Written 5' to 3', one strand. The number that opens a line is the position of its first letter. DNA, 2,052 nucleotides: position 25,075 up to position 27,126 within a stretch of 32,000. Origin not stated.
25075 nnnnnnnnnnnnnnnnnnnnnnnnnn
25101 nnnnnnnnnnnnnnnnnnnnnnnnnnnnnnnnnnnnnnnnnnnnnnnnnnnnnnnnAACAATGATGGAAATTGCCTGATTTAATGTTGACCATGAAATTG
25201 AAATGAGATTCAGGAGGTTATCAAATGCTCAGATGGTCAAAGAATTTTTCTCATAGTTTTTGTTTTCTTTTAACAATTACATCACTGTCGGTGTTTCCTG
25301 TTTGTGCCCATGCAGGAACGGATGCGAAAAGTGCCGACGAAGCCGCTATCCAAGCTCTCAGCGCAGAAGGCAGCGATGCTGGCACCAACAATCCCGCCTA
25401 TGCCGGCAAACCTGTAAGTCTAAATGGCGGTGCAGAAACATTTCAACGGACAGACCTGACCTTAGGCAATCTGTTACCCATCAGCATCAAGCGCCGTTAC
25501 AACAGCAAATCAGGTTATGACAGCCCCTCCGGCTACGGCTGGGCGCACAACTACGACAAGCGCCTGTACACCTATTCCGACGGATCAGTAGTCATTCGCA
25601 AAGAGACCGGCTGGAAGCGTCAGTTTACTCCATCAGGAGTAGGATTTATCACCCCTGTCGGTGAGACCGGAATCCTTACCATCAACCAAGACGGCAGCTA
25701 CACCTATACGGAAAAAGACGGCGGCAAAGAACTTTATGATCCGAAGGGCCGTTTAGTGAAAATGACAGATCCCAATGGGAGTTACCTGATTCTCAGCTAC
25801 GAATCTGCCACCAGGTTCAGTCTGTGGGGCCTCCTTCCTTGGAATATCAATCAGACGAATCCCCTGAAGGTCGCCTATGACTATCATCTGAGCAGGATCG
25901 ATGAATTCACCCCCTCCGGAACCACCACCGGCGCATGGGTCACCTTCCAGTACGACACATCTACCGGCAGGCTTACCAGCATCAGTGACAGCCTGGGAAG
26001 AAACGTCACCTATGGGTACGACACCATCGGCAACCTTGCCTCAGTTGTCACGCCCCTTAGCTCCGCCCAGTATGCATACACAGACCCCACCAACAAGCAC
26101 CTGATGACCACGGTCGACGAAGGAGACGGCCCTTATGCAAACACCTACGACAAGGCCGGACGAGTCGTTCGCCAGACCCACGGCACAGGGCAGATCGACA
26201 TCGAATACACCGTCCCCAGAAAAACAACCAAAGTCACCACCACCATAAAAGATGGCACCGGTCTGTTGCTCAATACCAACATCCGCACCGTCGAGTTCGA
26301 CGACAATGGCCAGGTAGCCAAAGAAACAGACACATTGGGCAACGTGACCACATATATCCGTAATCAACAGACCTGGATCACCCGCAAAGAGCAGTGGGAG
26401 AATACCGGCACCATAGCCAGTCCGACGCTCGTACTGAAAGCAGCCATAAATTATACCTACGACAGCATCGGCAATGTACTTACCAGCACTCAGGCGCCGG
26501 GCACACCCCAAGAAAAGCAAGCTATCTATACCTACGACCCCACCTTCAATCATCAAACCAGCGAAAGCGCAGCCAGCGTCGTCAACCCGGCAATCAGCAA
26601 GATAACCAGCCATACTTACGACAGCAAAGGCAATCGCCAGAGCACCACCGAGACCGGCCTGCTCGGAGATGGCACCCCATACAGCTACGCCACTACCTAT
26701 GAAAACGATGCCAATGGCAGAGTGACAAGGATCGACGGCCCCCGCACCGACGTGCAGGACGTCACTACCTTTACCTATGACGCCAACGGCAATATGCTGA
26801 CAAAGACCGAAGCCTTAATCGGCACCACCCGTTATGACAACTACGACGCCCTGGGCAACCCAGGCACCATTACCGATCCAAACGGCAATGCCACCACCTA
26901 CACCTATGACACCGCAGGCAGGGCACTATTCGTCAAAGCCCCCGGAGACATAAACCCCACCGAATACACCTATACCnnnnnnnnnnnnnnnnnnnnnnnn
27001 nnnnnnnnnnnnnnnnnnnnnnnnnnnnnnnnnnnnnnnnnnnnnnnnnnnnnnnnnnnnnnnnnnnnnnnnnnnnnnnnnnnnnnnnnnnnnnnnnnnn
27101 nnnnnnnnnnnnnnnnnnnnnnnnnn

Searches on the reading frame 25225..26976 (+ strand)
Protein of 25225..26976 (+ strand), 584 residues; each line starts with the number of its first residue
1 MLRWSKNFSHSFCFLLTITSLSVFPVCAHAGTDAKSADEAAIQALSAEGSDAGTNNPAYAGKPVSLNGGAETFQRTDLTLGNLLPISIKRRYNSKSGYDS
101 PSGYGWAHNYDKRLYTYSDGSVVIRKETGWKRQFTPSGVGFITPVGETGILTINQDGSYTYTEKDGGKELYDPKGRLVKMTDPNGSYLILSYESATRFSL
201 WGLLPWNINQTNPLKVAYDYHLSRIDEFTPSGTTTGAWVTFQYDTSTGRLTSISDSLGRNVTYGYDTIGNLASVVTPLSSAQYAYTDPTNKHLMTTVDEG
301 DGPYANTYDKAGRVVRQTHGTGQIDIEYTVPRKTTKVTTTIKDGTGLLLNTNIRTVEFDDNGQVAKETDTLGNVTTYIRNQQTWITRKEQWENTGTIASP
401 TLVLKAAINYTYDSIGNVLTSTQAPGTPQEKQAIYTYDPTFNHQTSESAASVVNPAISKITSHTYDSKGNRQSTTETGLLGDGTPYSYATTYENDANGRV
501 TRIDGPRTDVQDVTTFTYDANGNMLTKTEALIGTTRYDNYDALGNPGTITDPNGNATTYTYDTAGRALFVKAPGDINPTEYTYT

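Call 56: find_homologous_proteins(query=window:25225-26976:+, max_evalue=1e-10)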
Query seq(584 aa) (584 aa): 141 proteins with E <= 1e-10 among 8000 candidates; the best 120 are listed.
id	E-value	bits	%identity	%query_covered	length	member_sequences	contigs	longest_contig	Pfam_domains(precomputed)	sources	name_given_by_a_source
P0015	6.2e-201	687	58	95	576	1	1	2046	PF05593.20,PF25023.2,PF20148.5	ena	-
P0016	9.5e-198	677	58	95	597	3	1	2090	PF05593.20,PF25023.2,PF20148.5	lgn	-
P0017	1.2e-179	617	56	87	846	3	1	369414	PF05593.20,PF25023.2,PF20148.5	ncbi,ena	-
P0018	1.8e-177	610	52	99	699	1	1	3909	PF05593.20,PF25023.2,PF20148.5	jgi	jgi:YD repeat-containing protein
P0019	1.3e-175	603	52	96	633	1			PF05593.20,PF25023.2,PF20148.5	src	-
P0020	8.9e-174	597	51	95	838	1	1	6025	PF05593.20,PF25023.2,PF20148.5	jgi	-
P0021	3.7e-166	572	51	98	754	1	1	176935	PF05593.20,PF25023.2,PF20148.5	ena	-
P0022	1.1e-161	557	51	90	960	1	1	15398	PF05593.20,PF25023.2,PF20148.5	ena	-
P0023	1.3e-154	534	48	98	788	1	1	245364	PF05593.20,PF25023.2,PF20148.5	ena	-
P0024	3.3e-145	503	51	84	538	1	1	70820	PF05593.20,PF20148.5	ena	-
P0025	5.4e-140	486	57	66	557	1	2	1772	PF05593.20,PF25023.2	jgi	jgi:YD repeat-containing protein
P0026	2.5e-135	470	51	83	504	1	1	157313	PF05593.20,PF20148.5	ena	-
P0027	1.9e-122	428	45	90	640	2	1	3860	PF05593.20,PF25023.2,PF20148.5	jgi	jgi:YD repeat-containing protein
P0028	1.5e-121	425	54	69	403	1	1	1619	PF05593.20,PF20148.5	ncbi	-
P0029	1.1e-114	402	55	57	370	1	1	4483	PF05593.20,PF20148.5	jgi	jgi:uncharacterized protein RhaS with RHS repeats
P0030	1.1e-111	392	57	58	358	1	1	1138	PF20148.5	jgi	jgi:hypothetical protein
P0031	1.1e-108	383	47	72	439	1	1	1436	PF05593.20,PF25023.2,PF20148.5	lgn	-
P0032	2.0e-104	368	54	57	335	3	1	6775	PF05593.20,PF25023.2,PF20148.5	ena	-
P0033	6.3e-103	363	50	64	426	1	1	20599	PF05593.20,PF25023.2,PF20148.5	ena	-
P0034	1.9e-96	342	58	53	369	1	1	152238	PF05593.20,PF25023.2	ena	-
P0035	1.2e-85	306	48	57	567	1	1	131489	PF05593.20,PF25023.2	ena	-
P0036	6.6e-84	301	48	54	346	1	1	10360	PF05593.20,PF25023.2,PF20148.5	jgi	jgi:YD repeat-containing protein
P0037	3.6e-71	259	41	59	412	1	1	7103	PF05593.20,PF25023.2,PF20148.5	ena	-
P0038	1.7e-68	250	55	42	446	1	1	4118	PF05593.20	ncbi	ncbi:MAG TPA: hypothetical protein VF903_05850 [Nitrospirota bacterium]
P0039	3.6e-65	239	51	41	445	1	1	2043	PF13690.12,PF04509.18,PF20148.5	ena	-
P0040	1.3e-63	234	55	36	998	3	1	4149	PF05593.20,PF25023.2,PF03527.21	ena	-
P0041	2.8e-45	173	52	26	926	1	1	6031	PF05593.20,PF25023.2,PF03527.21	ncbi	-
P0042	8.9e-45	171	32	90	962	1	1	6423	PF05593.20,PF25023.2,PF20148.5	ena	-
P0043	2.1e-38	150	28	89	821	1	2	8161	PF13715.13,PF05593.20,PF25023.2,PF13620.13,PF17210.10,PF18884.6,PF20148.5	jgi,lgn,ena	-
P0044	1.7e-36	144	31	72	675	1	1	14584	PF05593.20,PF25023.2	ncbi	ncbi:MAG: hypothetical protein DRG82_06580, partial [Deltaproteobacteria bacterium]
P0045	4.0e-34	136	28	98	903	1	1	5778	PF05593.20,PF25023.2,PF20148.5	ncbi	ncbi:MAG: DUF6531 domain-containing protein, partial [Methylococcales bacterium]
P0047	1.6e-32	131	29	92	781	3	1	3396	PF05593.20,PF00528.28,PF25023.2,PF20148.5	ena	-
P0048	4.7e-32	129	30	70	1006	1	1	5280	PF05593.20,PF25023.2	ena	-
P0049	8.9e-32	129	32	58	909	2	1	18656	PF05593.20,PF25023.2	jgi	jgi:RHS repeat-associated protein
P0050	1.2e-28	118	24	68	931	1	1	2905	PF05593.20,PF25023.2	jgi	-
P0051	1.4e-28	118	29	87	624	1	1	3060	PF13715.13,PF25174.2,PF05593.20,PF25023.2,PF13620.13,PF09430.17,PF20148.5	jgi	-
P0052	1.0e-26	112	28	87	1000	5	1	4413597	PF05593.20,PF25023.2,PF20148.5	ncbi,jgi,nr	ncbi:MAG: Rhs family protein [Nitrospira sp.]|jgi:YD repeat-containing protein|nr:Rhs family protein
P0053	1.1e-26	112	42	27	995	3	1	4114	PF05593.20,PF25023.2,PF03527.21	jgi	jgi:RHS repeat-associated protein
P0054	1.3e-26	112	37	27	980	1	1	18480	PF05593.20,PF25023.2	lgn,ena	-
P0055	1.7e-26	111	31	83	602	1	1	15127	PF05593.20,PF20148.5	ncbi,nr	ncbi:MAG TPA: DUF6531 domain-containing protein, partial [Thermodesulfobacteriota bacterium]|nr:DUF6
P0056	2.0e-26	111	28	79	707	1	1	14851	PF05593.20,PF25023.2,PF20148.5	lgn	-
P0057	4.0e-26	110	30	70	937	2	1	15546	PF05593.20,PF25023.2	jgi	jgi:YD repeat-containing protein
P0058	4.3e-26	110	27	82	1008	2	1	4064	PF05593.20,PF25023.2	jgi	jgi:YD repeat-containing protein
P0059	1.0e-25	109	30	82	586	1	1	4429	PF05593.20,PF25023.2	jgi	jgi:YD repeat-containing protein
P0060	1.2e-25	108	26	91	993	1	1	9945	PF05593.20,PF25023.2,PF20148.5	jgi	jgi:YD repeat-containing protein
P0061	4.8e-25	106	28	88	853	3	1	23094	PF05593.20,PF25023.2,PF20148.5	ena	-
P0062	2.2e-24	104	30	71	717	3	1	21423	PF15283.13,PF05593.20,PF25023.2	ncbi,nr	ncbi:MAG TPA: hypothetical protein VKC56_13825, partial [Gallionellaceae bacterium]|nr:hypothetical 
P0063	3.1e-24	104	26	90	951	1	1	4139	PF05593.20,PF25023.2,PF20148.5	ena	-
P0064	5.0e-24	103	25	75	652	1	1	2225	PF15283.13,PF05593.20,PF25023.2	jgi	-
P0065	1.5e-23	101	28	74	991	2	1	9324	PF05593.20,PF25023.2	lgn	-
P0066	2.1e-23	101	29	58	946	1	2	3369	PF05593.20,PF25023.2,PF20148.5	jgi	jgi:YD repeat-containing protein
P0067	2.6e-23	101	31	58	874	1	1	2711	PF05593.20,PF25023.2,PF20148.5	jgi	jgi:YD repeat-containing protein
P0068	3.4e-22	97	28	90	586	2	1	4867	PF05593.20,PF25023.2,PF20148.5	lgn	-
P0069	5.5e-22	96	29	90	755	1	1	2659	PF05593.20,PF25023.2,PF20148.5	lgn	-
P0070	6.9e-22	96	31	53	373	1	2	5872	PF05593.20,PF25023.2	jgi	jgi:YD repeat-containing protein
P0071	1.6e-21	95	39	26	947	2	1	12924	PF05593.20,PF25023.2,PF06951.17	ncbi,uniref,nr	ncbi:RHS repeat-associated core domain-containing protein [Peristeroidobacter agariperforans]|uniref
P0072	2.3e-21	94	27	86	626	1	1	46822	PF05593.20,PF25023.2,PF20148.5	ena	-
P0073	3.4e-21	94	32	40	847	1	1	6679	PF05593.20,PF25023.2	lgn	-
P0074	6.6e-21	93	24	70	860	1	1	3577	PF05593.20,PF25023.2,PF03527.21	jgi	jgi:RHS repeat-associated protein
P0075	1.3e-20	92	28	47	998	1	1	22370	PF05593.20,PF25023.2,PF03527.21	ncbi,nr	ncbi:MAG: RHS repeat protein [Deltaproteobacteria bacterium]|nr:RHS repeat protein [Deltaproteobacte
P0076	2.3e-20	91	26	88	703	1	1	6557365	PF05593.20,PF25023.2,PF20148.5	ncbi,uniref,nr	ncbi:hypothetical protein UNDKW_4454 [Undibacterium sp. KW1]|uniref:DUF6531 domain-containing protei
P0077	5.5e-20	90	28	81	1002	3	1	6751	PF05593.20,PF25023.2,PF20148.5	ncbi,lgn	-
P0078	6.6e-20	89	25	91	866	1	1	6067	PF05593.20,PF25023.2,PF20148.5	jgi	-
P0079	7.9e-20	89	27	81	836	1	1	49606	PF15283.13,PF05593.20,PF24684.2,PF25023.2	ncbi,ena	-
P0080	1.1e-19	89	29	73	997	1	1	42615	PF05593.20,PF25023.2,PF20148.5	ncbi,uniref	ncbi:DUF6531 domain-containing protein, partial [Streptomyces sp. NPDC089799]|uniref:DUF6531 domain-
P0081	2.5e-19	87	30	58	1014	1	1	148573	PF05593.20,PF25023.2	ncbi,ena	-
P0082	2.9e-19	87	28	68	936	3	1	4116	PF14040.12,PF05593.20,PF25023.2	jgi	jgi:RHS repeat-associated protein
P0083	5.0e-19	86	27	77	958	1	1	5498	PF05593.20,PF13385.14,PF25023.2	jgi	jgi:YD repeat-containing protein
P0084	5.1e-19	86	30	88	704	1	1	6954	PF05593.20,PF25023.2,PF20148.5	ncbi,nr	ncbi:MAG: RHS repeat protein, partial [Nitrospirae bacterium]|nr:RHS repeat protein [Nitrospirota ba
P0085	5.3e-19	86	28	58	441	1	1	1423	PF05593.20,PF25023.2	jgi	jgi:YD repeat-containing protein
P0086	9.7e-19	86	28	87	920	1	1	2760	PF05593.20,PF25023.2,PF20148.5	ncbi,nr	ncbi:MAG: RHS repeat protein, partial [Planctomycetaceae bacterium]|nr:RHS repeat protein [Planctomy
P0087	1.1e-18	85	25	86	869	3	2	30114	PF05593.20,PF25023.2,PF20148.5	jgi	jgi:YD repeat-containing protein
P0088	1.9e-18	85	27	71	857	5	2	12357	PF05593.20,PF25023.2,PF20148.5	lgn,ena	-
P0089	2.1e-18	84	44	18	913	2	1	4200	PF05593.20,PF25023.2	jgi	jgi:RHS repeat-associated protein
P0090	2.6e-18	84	29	60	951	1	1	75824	PF05593.20,PF25023.2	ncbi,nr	ncbi:MAG: RHS repeat protein [Nitrospira sp.]|nr:RHS repeat protein [Nitrospira sp.]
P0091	2.7e-18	84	29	62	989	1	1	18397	PF05593.20,PF25023.2,PF03527.21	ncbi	-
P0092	5.0e-18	83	25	82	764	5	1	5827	PF05593.20,PF25023.2,PF20148.5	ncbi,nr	ncbi:MAG: DUF6531 domain-containing protein, partial [Candidatus Ancaeobacter aquaticus]|nr:DUF6531 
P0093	7.6e-18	83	25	85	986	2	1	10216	PF05593.20,PF25023.2,PF20148.5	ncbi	-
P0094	3.0e-17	81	26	87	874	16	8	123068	PF05593.20,PF25023.2,PF20148.5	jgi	jgi:YD repeat-containing protein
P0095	8.1e-17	79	27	59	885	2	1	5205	PF05593.20,PF25023.2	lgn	-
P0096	1.1e-16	79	27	63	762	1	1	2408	PF05593.20,PF25023.2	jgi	jgi:RHS repeat-associated protein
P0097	1.1e-16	79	30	58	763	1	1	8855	PF05593.20,PF25023.2,PF22322.2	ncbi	-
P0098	1.2e-16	79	29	81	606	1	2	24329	PF05593.20,PF25023.2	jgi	-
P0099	1.9e-16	78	26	87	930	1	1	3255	PF05593.20,PF25023.2,PF20148.5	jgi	jgi:YD repeat-containing protein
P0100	2.1e-16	78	26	67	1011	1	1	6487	PF05593.20,PF25023.2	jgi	-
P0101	2.9e-16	77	26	78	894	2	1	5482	PF05593.20,PF25023.2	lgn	-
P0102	3.7e-16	77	38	16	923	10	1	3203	PF05593.20,PF25023.2,PF15535.13,PF03527.21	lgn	-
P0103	4.9e-16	77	36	20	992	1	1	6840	PF15649.13,PF05593.20,PF25023.2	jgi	jgi:RHS repeat-associated protein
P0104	5.4e-16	76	47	14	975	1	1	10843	PF05593.20,PF25023.2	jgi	jgi:RHS repeat-associated protein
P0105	6.2e-16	76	30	57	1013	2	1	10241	PF05593.20,PF25023.2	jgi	-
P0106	9.2e-16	76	28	87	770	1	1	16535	PF05593.20,PF25023.2,PF20148.5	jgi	jgi:YD repeat-containing protein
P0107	1.0e-15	76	25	57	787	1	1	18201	PF05593.20,PF25023.2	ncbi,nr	ncbi:RHS repeat protein [Nitrospira defluvii]|nr:RHS repeat protein [Nitrospira defluvii]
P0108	1.3e-15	75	29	50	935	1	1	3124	PF05593.20,PF25023.2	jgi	jgi:RHS repeat-associated protein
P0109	1.7e-15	75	29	67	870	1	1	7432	PF05593.20,PF25023.2,PF20148.5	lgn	-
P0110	1.7e-15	75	26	87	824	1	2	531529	PF05593.20,PF25023.2,PF20148.5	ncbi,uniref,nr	ncbi:hypothetical protein GCM10027277_33510 [Pseudoduganella ginsengisoli]|uniref:RHS repeat protein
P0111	2.7e-15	74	29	86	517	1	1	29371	PF05593.20,PF25023.2,PF20148.5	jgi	jgi:YD repeat-containing protein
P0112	3.7e-15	74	29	57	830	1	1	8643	PF05593.20,PF25023.2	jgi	jgi:YD repeat-containing protein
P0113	4.7e-15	73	33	32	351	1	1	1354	PF05593.20,PF25023.2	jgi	jgi:YD repeat-containing protein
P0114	5.1e-15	73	25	67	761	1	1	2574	PF05593.20,PF25023.2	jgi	jgi:RHS repeat-associated protein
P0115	6.9e-15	73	31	57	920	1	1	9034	PF05593.20,PF25023.2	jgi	jgi:YD repeat-containing protein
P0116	7.9e-15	73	30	60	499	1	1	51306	PF05593.20,PF25023.2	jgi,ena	-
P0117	9.3e-15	72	27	55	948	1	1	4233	PF05593.20,PF25023.2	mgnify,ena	mgnify:CR=1 FL=1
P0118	1.1e-14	72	28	75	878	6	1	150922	PF05593.20,PF25023.2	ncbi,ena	-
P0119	1.2e-14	72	26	68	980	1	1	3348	PF15283.13,PF05593.20,PF25023.2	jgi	jgi:RHS repeat-associated protein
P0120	1.4e-14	72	36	30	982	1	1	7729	PF05593.20,PF25023.2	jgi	jgi:RHS repeat-associated protein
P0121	1.5e-14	72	25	86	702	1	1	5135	PF05593.20,PF25023.2,PF20148.5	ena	-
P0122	2.1e-14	71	35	29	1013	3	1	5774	PF05593.20,PF25023.2,PF03527.21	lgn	-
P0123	2.7e-14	71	25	54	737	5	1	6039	PF05593.20,PF25023.2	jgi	jgi:RHS repeat-associated protein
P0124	2.9e-14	71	29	54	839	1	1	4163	PF05593.20,PF25023.2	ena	-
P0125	3.1e-14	71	27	68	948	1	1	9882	PF05593.20,PF25023.2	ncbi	ncbi:MAG: RHS repeat-associated core domain-containing protein [Planctomycetota bacterium]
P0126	4.9e-14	70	38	30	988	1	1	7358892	PF05593.20,PF25023.2,PF03527.21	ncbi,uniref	ncbi:RHS repeat-associated core domain-containing protein [Variovorax sp. W2I14]|uniref:RHS repeat-a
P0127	5.0e-14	70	26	83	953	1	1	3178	PF05593.20,PF25023.2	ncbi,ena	-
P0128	1.1e-13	69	27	71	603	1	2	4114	PF05593.20,PF25023.2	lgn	-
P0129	1.1e-13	69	26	69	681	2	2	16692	PF05593.20,PF25023.2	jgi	jgi:YD repeat-containing protein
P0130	1.4e-13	69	30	57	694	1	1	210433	PF05593.20,PF25023.2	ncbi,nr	ncbi:MAG TPA: hypothetical protein VHP37_26290, partial [Burkholderiales bacterium]|nr:hypothetical 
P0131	2.8e-13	68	26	68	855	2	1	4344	PF05593.20,PF25023.2,PF20148.5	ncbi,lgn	-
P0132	3.0e-13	67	25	68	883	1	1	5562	PF05593.20,PF25023.2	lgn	-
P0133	3.6e-13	67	28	71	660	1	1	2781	PF05593.20,PF25023.2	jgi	jgi:RHS repeat-associated protein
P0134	4.0e-13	67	25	57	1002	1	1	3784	PF05593.20,PF25023.2,PF03527.21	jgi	jgi:RHS repeat-associated protein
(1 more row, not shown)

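Call 60: find_encoding_contigs(protein=P0017, flank=8000, max_places=2)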
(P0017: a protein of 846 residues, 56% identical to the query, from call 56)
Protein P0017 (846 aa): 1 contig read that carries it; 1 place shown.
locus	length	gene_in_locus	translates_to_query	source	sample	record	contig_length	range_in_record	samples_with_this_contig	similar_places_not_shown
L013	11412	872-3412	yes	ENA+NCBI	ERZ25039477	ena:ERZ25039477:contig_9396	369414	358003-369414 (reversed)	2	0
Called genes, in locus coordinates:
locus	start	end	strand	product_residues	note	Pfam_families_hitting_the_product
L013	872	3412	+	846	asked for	PF20148:DUF6531, PF25023:TEN_YD-shell, PF05593:RHS_repeat, PF25023:TEN_YD-shell (weak), PF05593:RHS_repeat (weak), PF25023:TEN_YD-shell, PF05593:RHS_repeat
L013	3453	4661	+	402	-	PF05593:RHS_repeat (faint), PF25023:TEN_YD-shell, PF03527:RHS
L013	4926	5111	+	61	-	-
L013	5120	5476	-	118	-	PF12844:HTH_19, PF13560:HTH_31, PF01381:HTH_3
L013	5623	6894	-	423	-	PF03050:DDE_Tnp_IS66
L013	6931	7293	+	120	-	-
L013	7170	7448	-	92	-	-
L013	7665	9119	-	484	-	PF05598:DUF772, PF01609:DDE_Tnp_1, PF13751:DDE_Tnp_1_6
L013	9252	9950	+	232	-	PF01797:Y1_Tnp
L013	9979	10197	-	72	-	PF00216:Bac_DNA_binding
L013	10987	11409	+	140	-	PF04002:RadC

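Call 61: find_encoding_contigs(protein=P0023, flank=8000, max_places=2)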
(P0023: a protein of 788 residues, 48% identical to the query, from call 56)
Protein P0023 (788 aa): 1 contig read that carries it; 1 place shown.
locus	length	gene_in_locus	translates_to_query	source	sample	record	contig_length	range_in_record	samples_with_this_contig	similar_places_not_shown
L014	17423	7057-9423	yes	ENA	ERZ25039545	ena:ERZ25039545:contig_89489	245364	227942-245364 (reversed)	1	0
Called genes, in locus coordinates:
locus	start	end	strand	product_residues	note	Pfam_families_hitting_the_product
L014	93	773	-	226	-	PF04474:DUF554, PF04123:DUF373 (faint)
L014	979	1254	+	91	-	-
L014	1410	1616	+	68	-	-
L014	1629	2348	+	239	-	PF03330:DPBB_1, PF05036:SPOR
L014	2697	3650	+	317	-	PF02789:Peptidase_M17_N, PF00883:Peptidase_M17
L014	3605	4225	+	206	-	PF00883:Peptidase_M17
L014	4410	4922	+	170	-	PF26390:MamS_MamX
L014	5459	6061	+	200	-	PF07484:Collar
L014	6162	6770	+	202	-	-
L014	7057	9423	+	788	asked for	PF20148:DUF6531, PF05593:RHS_repeat (weak), PF25023:TEN_YD-shell (weak), PF05593:RHS_repeat (weak)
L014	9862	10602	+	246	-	PF05593:RHS_repeat (faint), PF25023:TEN_YD-shell, PF03527:RHS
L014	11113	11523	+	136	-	PF14106:DUF4279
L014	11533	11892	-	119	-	PF12844:HTH_19, PF13560:HTH_31, PF01381:HTH_3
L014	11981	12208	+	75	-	PF01797:Y1_Tnp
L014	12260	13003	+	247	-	PF01797:Y1_Tnp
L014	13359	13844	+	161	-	PF02635:DsrE (weak)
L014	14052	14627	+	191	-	-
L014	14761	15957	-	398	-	PF01464:SLT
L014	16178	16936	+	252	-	-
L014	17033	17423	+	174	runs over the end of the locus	PF14366:DUF4410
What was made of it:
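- Y1-type transposase genes lie a few kb downstream of RHS cassettes in L013 and L014 (calls 60, 61).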

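Call 79: find_encoding_contigs(protein=P0021, flank=8000, max_places=2)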
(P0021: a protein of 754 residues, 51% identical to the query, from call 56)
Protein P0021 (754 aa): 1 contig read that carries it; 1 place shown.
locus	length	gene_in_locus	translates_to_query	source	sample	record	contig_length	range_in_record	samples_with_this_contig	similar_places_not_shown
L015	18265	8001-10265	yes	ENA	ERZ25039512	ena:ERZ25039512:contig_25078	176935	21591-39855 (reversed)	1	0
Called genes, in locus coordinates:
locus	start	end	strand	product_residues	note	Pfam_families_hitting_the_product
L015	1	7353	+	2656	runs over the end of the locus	PF00041:fn3, PF13287:Fn3_assoc, PF13290:CHB_HEX_C_1, PF09136:Glucodextran_B, PF13287:Fn3_assoc, PF13290:CHB_HEX_C_1, PF13205:Big_5, PF13385:Laminin_G_3, +2 more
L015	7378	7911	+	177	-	-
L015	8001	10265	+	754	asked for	PF20148:DUF6531, PF05593:RHS_repeat, PF25023:TEN_YD-shell (weak), PF05593:RHS_repeat (weak)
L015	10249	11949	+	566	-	PF05593:RHS_repeat (weak), PF25023:TEN_YD-shell, PF03527:RHS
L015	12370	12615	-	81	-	-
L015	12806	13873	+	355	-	PF13565:HTH_32, PF01498:HTH_Tnp_Tc3_2 (faint), PF13276:HTH_21 (weak), PF13683:rve_3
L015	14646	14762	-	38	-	-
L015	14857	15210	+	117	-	-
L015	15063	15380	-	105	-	PF01925:TauE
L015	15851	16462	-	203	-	-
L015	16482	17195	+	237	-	PF04542:Sigma70_r2, PF04539:Sigma70_r3, PF04545:Sigma70_r4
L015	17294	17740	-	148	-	-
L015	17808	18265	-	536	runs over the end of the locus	PF01636:APH (weak), PF01583:APS_kinase, PF08433:KTI12, PF13238:AAA_18, PF13671:AAA_33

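Call 80: find_encoding_contigs(protein=P0026, flank=8000, max_places=2)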
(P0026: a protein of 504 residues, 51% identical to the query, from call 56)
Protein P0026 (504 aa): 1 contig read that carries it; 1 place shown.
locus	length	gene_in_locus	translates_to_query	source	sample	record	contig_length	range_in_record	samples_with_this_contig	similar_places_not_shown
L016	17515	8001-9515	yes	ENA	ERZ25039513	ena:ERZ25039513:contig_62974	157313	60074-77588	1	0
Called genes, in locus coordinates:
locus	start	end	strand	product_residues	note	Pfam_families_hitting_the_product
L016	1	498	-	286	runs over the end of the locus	PF01047:MarR (faint)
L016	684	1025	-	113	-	-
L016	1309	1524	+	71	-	PF07311:Dodecin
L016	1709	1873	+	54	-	PF09723:Zn_ribbon_8, PF24441:DUF7560 (weak)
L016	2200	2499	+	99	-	-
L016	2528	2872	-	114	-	PF13361:UvrD_C, PF13538:UvrD_C_2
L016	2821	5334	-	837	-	PF00580:UvrD-helicase, PF13245:AAA_19, PF13604:AAA_30 (faint), PF13361:UvrD_C (weak)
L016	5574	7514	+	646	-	PF00041:fn3, PF13860:FlgD_ig (weak)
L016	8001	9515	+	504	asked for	PF20148:DUF6531, PF05593:RHS_repeat (faint)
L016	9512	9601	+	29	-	-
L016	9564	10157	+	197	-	-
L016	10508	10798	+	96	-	PF05593:RHS_repeat (weak)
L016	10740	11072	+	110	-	PF05593:RHS_repeat (weak)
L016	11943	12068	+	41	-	-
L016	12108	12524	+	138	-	-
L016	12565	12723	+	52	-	-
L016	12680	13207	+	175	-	-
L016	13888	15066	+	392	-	PF01042:Ribonuc_L-PSP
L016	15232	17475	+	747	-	PF13646:HEAT_2, PF07719:TPR_2 (weak), PF13424:TPR_12 (weak), PF17874:TPR_MalT (weak), PF23914:TPR_CcmH_CycH (weak), PF00515:TPR_1 (weak), PF14559:TPR_19 (weak), PF12895:ANAPC3 (weak), +18 more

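Call 91: search_protein_families(library=pfam, proteins=[L015:7378-7908:+, L016:7515-7934:+, L013:195-626:+], max_evalue=1)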
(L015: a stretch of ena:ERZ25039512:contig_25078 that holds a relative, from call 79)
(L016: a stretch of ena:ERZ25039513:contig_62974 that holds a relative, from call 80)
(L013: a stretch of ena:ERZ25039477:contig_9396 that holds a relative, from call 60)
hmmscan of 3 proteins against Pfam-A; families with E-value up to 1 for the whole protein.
L015:7378-7908:+ (177 aa): 0 families

L016:7515-7934:+ (140 aa): 0 families

L013:195-626:+ (144 aa): 0 families
